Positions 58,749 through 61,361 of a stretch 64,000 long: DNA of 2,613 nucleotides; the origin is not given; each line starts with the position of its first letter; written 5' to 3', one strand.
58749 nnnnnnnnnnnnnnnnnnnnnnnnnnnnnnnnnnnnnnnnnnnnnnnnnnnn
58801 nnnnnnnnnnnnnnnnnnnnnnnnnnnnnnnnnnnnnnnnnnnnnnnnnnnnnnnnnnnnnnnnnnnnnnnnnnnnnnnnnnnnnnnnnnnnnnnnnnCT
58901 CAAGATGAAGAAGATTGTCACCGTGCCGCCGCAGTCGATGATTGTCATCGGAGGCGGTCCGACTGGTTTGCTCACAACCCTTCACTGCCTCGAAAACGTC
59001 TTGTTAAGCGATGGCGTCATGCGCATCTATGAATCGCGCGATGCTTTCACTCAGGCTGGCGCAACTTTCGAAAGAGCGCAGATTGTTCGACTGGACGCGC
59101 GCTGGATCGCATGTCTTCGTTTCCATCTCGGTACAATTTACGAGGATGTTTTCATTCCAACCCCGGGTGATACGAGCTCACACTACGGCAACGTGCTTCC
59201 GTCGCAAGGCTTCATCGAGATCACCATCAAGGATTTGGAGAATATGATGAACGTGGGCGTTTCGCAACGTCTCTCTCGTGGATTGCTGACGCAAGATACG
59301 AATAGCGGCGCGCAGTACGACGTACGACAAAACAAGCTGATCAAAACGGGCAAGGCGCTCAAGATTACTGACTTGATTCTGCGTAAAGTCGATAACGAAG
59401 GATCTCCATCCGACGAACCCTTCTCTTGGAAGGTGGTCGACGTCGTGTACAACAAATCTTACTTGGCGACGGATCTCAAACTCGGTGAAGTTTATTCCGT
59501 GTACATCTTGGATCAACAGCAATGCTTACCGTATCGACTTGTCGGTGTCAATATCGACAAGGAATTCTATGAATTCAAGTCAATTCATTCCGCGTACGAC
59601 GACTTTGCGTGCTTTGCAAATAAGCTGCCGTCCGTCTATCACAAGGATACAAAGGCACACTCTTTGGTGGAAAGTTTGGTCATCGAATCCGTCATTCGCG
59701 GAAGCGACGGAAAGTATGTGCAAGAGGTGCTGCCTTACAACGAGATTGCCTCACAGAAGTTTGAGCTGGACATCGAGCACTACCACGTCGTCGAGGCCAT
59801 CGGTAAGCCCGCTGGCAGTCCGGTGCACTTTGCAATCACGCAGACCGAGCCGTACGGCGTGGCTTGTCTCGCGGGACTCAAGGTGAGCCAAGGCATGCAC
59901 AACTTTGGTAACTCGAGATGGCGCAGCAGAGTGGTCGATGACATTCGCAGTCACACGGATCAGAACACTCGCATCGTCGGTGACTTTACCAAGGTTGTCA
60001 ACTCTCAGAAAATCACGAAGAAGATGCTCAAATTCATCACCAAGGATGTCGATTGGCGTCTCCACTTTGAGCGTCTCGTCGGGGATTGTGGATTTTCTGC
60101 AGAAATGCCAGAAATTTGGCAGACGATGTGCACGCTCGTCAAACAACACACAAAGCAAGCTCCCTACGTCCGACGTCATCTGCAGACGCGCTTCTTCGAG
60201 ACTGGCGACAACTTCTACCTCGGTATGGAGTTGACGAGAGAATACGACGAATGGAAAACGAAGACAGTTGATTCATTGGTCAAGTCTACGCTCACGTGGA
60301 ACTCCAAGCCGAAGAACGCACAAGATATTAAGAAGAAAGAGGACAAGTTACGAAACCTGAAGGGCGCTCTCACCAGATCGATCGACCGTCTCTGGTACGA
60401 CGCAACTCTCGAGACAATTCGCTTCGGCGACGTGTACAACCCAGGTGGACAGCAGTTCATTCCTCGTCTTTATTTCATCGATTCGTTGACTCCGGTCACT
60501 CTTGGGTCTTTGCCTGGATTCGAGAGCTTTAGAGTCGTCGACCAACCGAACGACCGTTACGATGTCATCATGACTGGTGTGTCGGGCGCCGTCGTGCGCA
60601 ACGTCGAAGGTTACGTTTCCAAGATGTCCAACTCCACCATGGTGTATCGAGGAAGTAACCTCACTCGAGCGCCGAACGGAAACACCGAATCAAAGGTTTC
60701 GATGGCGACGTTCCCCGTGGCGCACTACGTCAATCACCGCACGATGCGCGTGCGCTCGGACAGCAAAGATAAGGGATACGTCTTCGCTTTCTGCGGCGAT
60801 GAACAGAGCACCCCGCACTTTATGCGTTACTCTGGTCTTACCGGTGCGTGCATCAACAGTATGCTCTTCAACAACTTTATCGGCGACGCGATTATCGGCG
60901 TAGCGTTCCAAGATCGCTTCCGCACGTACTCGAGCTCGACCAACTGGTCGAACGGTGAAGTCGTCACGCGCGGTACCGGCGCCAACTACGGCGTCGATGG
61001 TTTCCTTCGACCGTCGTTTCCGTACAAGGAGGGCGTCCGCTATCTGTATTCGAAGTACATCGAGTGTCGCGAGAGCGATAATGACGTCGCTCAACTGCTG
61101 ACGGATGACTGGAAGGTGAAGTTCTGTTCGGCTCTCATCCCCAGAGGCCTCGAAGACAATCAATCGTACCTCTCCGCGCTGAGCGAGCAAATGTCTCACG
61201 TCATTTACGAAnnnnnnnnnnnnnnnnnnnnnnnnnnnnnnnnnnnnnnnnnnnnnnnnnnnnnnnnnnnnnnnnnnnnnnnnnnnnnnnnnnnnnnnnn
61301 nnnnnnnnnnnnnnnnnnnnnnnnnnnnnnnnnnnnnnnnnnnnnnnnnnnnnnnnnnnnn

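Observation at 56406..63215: Giant 2269-aa single-exon subtelomeric ORF with a split flavin-monooxygenase-like core and C-terminal membrane anchor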

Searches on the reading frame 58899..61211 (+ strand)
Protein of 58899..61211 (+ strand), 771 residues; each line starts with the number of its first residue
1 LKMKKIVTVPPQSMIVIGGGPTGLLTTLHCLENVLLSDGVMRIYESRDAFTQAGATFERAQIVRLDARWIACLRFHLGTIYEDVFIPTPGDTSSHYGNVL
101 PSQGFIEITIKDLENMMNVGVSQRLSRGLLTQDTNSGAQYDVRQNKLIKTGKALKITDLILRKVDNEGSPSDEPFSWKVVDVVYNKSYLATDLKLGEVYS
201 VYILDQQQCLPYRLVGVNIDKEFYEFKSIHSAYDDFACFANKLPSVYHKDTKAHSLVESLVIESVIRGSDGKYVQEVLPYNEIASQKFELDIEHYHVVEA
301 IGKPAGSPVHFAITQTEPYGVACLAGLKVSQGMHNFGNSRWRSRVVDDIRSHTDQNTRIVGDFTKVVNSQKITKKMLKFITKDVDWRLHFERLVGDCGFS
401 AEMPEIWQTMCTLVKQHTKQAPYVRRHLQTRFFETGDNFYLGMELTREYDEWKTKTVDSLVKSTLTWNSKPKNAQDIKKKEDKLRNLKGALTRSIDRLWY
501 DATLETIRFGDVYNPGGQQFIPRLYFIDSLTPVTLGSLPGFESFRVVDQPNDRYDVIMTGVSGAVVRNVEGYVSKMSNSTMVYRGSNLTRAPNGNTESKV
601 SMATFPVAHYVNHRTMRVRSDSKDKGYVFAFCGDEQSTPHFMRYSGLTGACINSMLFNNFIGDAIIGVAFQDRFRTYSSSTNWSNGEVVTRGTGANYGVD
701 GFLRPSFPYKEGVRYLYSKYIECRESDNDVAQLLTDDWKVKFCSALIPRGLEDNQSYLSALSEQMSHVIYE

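Call 28: search_solved_structures(query=A2, max_evalue=10, show_alignments=3)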
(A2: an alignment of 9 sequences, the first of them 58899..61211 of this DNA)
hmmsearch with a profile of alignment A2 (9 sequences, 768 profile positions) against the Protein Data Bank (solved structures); distinct sequences matched with E-value up to 10: 1.
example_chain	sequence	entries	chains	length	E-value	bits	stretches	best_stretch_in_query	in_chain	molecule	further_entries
7lo1_A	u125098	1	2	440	0.32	12.1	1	11-64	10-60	FAD-dependent monooxygenase afoD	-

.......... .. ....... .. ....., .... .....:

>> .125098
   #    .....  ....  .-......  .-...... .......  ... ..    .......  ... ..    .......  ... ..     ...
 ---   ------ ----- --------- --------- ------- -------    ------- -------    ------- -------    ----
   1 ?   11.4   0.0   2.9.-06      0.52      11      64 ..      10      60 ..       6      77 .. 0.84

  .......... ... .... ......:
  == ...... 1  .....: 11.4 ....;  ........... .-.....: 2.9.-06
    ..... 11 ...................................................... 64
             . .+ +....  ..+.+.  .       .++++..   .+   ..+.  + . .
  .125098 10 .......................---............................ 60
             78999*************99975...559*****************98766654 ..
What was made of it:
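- On Group A flavoprotein monooxygenases (PHBH fold): The PDB profile search found only afoD, E 0.32 (call 28).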

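Call 29: find_homologous_proteins(query=A2, max_evalue=0.001)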
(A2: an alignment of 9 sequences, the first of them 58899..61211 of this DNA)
Query A2 (9 sequences) (771 aa, profile of the alignment): 129 proteins with E <= 0.001 among 8000 candidates; the best 120 are listed.
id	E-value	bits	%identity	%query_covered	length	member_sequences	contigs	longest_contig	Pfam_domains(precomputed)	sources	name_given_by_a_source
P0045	0.0e+0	1158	50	99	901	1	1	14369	-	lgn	-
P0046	0.0e+0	1125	50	98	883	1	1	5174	-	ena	-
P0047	0.0e+0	1068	52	85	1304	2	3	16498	-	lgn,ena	-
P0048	9.2e-279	945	46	99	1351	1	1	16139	-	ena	-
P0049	1.3e-278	944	47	87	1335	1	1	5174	-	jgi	jgi:hypothetical protein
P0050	2.5e-276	937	49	69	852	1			-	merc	-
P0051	7.7e-276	935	49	82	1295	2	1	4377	-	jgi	-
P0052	1.2e-275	935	53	85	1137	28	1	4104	-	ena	-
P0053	1.2e-271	921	50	68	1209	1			-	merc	-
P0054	5.8e-268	909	50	68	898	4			-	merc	-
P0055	1.0e-254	865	58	67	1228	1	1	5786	-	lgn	-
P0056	1.9e-235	802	49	76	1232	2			-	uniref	uniref:Uncharacterized protein n=1 Tax=Amphora coffeiformis TaxID=265554 RepID=A0A7S3L929_9STRA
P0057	4.8e-233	794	41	87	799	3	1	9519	-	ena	-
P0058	8.3e-233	793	42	91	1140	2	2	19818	-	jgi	-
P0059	2.3e-232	791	56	70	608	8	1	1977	-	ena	-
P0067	6.6e-216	737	55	57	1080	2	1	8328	-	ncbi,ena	-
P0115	1.2e-133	465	52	39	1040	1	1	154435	-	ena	-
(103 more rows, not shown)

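Call 30: find_encoding_contigs(protein=P0115, flank=10000, max_places=2)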
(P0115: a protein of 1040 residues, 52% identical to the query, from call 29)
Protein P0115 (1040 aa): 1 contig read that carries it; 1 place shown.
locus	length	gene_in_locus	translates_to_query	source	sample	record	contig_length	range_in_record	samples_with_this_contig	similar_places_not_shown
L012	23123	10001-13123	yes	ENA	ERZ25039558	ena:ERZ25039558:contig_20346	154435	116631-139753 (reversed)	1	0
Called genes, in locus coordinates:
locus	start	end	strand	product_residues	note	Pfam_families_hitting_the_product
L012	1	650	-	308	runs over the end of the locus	PF00175:NAD_binding_1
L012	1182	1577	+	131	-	PF06514:PsbU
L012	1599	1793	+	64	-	-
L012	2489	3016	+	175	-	-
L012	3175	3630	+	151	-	-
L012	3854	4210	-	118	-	-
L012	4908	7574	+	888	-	-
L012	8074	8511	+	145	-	-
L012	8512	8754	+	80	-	-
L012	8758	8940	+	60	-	-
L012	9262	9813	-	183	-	-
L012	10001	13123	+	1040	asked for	-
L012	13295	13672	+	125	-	-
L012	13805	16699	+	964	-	-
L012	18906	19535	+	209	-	-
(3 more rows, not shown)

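Call 31: find_encoding_contigs(protein=P0067, flank=10000, max_places=2)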
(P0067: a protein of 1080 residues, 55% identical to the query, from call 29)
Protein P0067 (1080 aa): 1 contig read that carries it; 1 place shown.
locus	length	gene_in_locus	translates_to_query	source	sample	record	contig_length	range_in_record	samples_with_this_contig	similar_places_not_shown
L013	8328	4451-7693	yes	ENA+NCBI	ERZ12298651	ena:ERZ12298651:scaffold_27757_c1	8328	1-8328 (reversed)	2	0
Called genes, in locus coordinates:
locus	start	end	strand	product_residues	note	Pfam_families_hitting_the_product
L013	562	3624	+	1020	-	-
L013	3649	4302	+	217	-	-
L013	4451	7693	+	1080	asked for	-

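Call 37: predict_structure(alignment_id=A2)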
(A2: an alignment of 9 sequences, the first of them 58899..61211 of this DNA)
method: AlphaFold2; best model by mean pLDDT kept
length: 771 residues; sequences in the alignment: 9
mean_pLDDT: 54.8   pTM: 0.40
mean pLDDT of the five models: 54.8, 54.8, 52.4, 52.0, 51.9
residues with pLDDT >= 90: 18; 70-90: 251; 50-70: 97; < 50: 405
segments of 3 or more residues with pLDDT < 50: 1-24, 31-78, 80-111, 120-136, 294-365, 430-442, 510-521, 588-662, 670-726, 728-755, 757-771
pLDDT, mean of each block of 10 residues (from residue 1): 32 44 49 45 39 29 42 47 41 33 41 51 43 45 62 78 86 85 79 88 83 89 88 86 83 75 85 86 81 46 30 25 24 25 25 28 54 86 83 74 69 85 61 38 63 83 59 68 77 78 67 41 66 80 76 68 67 76 66 28 30 22 25 21 26 41 50 46 28 26 29 44 46 40 34 43 41 31
secondary structure, 60 per line:
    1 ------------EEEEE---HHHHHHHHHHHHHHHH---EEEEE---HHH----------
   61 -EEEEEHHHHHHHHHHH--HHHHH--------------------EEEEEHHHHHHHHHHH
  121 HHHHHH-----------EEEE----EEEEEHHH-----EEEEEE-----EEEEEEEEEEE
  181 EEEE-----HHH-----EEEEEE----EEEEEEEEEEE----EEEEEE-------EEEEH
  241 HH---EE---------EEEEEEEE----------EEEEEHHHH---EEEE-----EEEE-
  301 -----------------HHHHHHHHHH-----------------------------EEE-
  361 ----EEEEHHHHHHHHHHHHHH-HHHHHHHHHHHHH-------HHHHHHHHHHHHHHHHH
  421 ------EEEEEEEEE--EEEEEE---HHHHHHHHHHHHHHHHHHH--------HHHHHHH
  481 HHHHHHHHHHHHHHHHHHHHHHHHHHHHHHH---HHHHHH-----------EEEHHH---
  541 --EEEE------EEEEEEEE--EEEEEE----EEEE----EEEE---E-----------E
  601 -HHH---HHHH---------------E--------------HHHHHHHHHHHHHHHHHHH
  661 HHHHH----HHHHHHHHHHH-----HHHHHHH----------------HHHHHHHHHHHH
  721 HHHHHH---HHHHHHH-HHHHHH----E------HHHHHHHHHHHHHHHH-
elements in order (helices of 4 or more, strands of 3 or more residues): E13-17 H21-36 E40-44 E62-66 H67-77 H80-84 E105-109 H110-126 E138-141 E146-150 E159-164 E170-184 E198-203 E208-218 E223-228 E236-239 E257-264 E275-279 H280-283 E287-290 E296-299 H318-327 E357-359 E365-368 H369-382 H384-396 H404-420 E427-435 E438-443 H447-465 H474-511 H515-520 E532-534 E543-546 E553-560 E563-568 E573-576 E581-584 H608-611 H642-665 H670-680 H686-692 H709-726 H730-736 H738-743 H755-770

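Call 45: search_protein_families(library=pfam, alignment_id=A2, max_evalue=10)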
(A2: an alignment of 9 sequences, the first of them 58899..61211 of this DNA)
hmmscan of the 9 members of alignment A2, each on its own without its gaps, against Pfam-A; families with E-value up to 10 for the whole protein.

A. member 1, window:58899-61211:+ (771 aa): 1 family
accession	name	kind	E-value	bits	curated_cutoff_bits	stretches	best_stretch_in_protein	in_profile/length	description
PF16912.11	Glu_dehyd_C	-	0.00015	21.7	34.9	2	272-334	81-138/211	Glucose dehydrogenase C-terminus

B. families by the number of members that match (of 9 scanned): 11 families
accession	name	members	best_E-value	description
PF16912.11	Glu_dehyd_C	7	0.00013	Glucose dehydrogenase C-terminus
PF13454.12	NAD_binding_9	2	0.014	FAD-NAD(P)-binding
PF01266.30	DAO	1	0.00047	FAD dependent oxidoreductase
PF03536.20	VRP3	1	0.02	Salmonella virulence-associated 28kDa protein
PF03486.20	HI0933_like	1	0.075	HI0933-like protein Rossmann domain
PF23645.1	IgD1_Trs65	1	0.13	TRAPP trafficking subunit Trs65 IgD1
PF13450.12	NAD_binding_8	1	0.13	NAD(P)-binding Rossmann-like domain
PF22508.2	InlJ_IG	1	0.13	Internalin J, Immunoglobulin-like domain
PF02019.24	WIF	1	0.14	WIF domain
PF22839.2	DUF7015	1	0.14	Domain of unknown function (DUF7015)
PF11885.13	DUF3405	1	0.39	Protein of unknown function (DUF3405)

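Call 52: search_protein_representatives(alignment_id=A2)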
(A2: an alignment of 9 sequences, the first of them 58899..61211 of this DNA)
Query: 9 sequences, 768 profile positions. Proteins with E-value up to 0.001 (for the whole library): 527; up to 1e-10: 424; up to 1e-30: 213. The best 150 are listed.
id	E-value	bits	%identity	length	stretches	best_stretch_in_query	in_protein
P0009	0.0e+00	1358.2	-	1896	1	2-768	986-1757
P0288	0.0e+00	1340.4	-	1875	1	1-768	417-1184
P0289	0.0e+00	1288.8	-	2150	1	2-768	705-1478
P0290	0.0e+00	1176.5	-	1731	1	4-764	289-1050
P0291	0.0e+00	1150.6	-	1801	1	2-768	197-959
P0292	0.0e+00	1135.4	-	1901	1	1-767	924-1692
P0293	0.0e+00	1089.1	-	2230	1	4-768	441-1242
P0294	0.0e+00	1056.5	-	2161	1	3-767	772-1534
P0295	0.0e+00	1011.7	-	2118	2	5-575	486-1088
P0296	1.1e-282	956.2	-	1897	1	3-766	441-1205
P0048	2.9e-279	944.8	-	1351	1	11-766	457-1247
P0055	3.2e-255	865.3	-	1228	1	256-767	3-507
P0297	2.2e-246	836.1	-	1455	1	4-600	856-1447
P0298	1.3e-240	817.0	-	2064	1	2-767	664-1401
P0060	6.6e-232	788.2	-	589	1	116-698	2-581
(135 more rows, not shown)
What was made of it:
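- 129 clusters by profile search and 527 representative clusters by exhaustive HMMER: calls 29, 52.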

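Call 53: find_related_loci(query=A2, collection=viral_contigs, flank=10000)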
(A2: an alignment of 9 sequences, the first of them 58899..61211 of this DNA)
Query A2 (771 aa) in viral_contigs; peptide patterns used: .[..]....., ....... (x = any residue, [..] = any of these).
205 stretches matched a pattern, but none encodes a relative of the query by tblastn (E <= 1e-3).

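Call 54: predict_structure(alignment_id=A3)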
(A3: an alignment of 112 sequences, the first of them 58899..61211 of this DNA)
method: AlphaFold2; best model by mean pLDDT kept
length: 771 residues; sequences in the alignment: 112
mean_pLDDT: 83.1   pTM: 0.79
mean pLDDT of the five models: 83.1, 81.7, 81.7, 80.4, 76.9
residues with pLDDT >= 90: 356; 70-90: 287; 50-70: 74; < 50: 54
segments of 3 or more residues with pLDDT < 50: 1-6, 52-55, 87-103, 335-357
pLDDT, mean of each block of 10 residues (from residue 1): 51 92 93 95 76 52 74 84 55 37 61 87 95 89 89 93 94 94 89 93 88 93 93 91 90 84 94 94 94 92 78 85 75 47 46 46 73 95 95 94 94 96 79 71 88 95 73 83 92 95 85 62 89 94 93 91 91 94 93 84 83 86 79 77 63 92 92 92 79 59 80 91 89 84 83 93 93 86
secondary structure, 60 per line:
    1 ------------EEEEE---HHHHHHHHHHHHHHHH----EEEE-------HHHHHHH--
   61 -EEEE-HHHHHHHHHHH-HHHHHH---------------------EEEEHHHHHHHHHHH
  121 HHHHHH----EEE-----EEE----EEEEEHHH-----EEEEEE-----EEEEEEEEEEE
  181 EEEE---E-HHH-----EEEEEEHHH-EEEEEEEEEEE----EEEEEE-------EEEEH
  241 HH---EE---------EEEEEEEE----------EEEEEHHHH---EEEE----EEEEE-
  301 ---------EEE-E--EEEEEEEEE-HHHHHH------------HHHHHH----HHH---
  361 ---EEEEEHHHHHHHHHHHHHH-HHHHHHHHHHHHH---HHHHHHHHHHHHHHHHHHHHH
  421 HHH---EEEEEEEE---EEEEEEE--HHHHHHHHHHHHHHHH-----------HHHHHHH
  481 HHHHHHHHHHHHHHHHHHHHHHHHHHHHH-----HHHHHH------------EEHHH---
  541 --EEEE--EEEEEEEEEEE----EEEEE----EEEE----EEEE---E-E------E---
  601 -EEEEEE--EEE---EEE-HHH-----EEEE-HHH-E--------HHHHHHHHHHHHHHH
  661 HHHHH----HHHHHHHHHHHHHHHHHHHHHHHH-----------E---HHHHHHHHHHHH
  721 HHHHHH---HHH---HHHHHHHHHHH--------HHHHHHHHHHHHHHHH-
elements in order (helices of 4 or more, strands of 3 or more residues): E13-17 H21-36 E41-44 H52-58 E62-65 H67-77 H79-84 E106-109 H110-126 E131-133 E139-141 E146-150 E159-164 E170-184 E198-203 E208-218 E223-228 E236-239 E257-264 E275-279 H280-283 E287-290 E295-299 E310-312 E317-325 H327-332 H345-350 E364-368 H369-382 H384-396 H400-423 E427-434 E438-444 H447-462 H474-509 H515-520 E543-546 E549-559 E564-568 E573-576 E581-584 E602-607 E610-612 E616-618 E628-631 H646-665 H670-693 H709-726 H736-746 H755-770
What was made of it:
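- On Group A flavoprotein monooxygenases (PHBH fold): The model shows strand 13-17, helix 21-36, strand 41-44 (call 54).
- AF2 model with 112 sequences, pLDDT 83.1, pTM 0.79: call 54.
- Tried and rejected: It gave pLDDT 55 with the FAD segments unresolved, and I discarded it in favour of the 112-sequence run (calls 37, 54).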
